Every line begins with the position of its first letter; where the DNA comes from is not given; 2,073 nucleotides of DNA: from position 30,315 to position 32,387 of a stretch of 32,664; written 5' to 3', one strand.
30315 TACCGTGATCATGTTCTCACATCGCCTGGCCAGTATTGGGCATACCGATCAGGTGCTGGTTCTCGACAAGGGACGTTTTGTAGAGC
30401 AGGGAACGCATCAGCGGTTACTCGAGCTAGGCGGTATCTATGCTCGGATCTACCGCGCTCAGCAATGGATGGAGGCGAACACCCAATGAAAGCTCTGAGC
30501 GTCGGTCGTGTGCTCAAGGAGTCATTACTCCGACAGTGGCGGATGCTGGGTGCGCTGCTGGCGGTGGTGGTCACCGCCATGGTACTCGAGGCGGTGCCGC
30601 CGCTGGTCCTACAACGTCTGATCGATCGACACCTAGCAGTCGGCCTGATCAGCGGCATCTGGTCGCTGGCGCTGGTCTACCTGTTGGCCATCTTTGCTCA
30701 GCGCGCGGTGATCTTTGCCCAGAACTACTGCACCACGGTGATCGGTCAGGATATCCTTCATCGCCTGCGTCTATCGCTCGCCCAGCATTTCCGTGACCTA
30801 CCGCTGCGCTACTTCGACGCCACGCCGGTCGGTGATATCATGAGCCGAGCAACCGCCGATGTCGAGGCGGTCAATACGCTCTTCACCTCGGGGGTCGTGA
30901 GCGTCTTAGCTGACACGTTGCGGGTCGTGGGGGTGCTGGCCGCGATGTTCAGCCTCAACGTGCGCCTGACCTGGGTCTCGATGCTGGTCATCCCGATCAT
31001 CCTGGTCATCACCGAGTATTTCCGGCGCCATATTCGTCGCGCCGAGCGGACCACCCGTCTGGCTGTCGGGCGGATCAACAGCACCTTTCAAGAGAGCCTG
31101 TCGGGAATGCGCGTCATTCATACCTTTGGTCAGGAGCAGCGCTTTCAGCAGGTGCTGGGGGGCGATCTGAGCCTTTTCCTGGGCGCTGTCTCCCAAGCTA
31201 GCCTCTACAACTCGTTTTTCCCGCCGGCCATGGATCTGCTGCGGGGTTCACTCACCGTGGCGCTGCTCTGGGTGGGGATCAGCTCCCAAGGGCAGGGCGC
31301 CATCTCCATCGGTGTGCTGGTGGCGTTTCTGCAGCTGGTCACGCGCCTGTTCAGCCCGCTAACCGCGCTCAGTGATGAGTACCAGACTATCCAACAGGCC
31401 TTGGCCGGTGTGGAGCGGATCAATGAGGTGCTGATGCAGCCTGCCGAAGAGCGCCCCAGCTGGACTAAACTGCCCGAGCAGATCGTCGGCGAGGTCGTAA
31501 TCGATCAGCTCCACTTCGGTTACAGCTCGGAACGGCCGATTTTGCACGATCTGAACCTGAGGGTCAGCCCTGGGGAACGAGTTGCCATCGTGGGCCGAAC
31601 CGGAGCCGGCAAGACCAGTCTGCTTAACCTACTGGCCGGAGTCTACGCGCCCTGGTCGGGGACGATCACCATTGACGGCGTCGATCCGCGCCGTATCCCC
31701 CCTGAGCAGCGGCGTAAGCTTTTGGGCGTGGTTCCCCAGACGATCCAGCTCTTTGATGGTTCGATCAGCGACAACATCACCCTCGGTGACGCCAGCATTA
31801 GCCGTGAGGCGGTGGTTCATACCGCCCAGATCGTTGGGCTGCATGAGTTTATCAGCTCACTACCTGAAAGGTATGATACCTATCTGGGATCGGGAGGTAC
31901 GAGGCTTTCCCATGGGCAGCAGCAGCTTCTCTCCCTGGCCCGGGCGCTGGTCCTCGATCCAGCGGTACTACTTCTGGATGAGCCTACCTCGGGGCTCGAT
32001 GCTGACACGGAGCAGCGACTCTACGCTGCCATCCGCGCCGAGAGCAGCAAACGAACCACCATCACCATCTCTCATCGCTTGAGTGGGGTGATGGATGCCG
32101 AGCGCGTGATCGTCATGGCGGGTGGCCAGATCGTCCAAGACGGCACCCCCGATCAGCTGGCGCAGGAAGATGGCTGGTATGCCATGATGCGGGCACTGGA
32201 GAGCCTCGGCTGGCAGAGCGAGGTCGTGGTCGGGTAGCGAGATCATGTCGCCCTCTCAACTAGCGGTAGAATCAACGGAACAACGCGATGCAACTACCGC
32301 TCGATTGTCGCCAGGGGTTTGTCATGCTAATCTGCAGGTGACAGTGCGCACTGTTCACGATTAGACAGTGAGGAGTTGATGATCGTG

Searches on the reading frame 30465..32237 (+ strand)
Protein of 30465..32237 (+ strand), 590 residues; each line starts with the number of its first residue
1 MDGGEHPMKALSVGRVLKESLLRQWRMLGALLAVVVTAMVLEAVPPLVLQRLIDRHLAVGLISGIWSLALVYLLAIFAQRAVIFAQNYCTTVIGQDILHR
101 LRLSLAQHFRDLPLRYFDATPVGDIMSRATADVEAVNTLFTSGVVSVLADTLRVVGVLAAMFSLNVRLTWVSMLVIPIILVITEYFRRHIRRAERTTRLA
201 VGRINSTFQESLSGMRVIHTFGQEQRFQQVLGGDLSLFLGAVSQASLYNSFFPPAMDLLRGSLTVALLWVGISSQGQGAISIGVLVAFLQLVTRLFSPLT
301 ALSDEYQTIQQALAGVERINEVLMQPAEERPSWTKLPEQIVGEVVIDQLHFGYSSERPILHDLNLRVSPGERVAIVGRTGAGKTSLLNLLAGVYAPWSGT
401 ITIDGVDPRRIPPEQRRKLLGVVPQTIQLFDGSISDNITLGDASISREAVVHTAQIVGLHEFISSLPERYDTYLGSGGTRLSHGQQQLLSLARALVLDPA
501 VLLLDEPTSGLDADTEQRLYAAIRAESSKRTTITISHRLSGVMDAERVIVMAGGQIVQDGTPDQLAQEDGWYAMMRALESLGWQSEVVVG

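Call 9: search_protein_families(library=pfam, proteins=[window:30465-32237:+], max_evalue=0.001)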
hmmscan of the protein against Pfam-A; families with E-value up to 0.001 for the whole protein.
window:30465-32237:+ (590 aa): 4 families
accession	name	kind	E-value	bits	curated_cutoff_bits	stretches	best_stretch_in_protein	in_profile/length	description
PF00664.28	ABC_membrane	-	1.6e-42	146.5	28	1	34-299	7-274/274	ABC transporter transmembrane region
PF00005.33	ABC_tran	-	1.6e-31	110.2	25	1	360-509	1-137/137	ABC transporter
PF13304.12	AAA_21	-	5.9e-08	33.6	27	1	481-533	238-293/304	AAA domain, putative AbiEii toxin, Type IV TA system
PF02463.25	SMC_N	-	5.9e-05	23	40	0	480-551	136-211/220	RecF/RecN/SMC N terminal domain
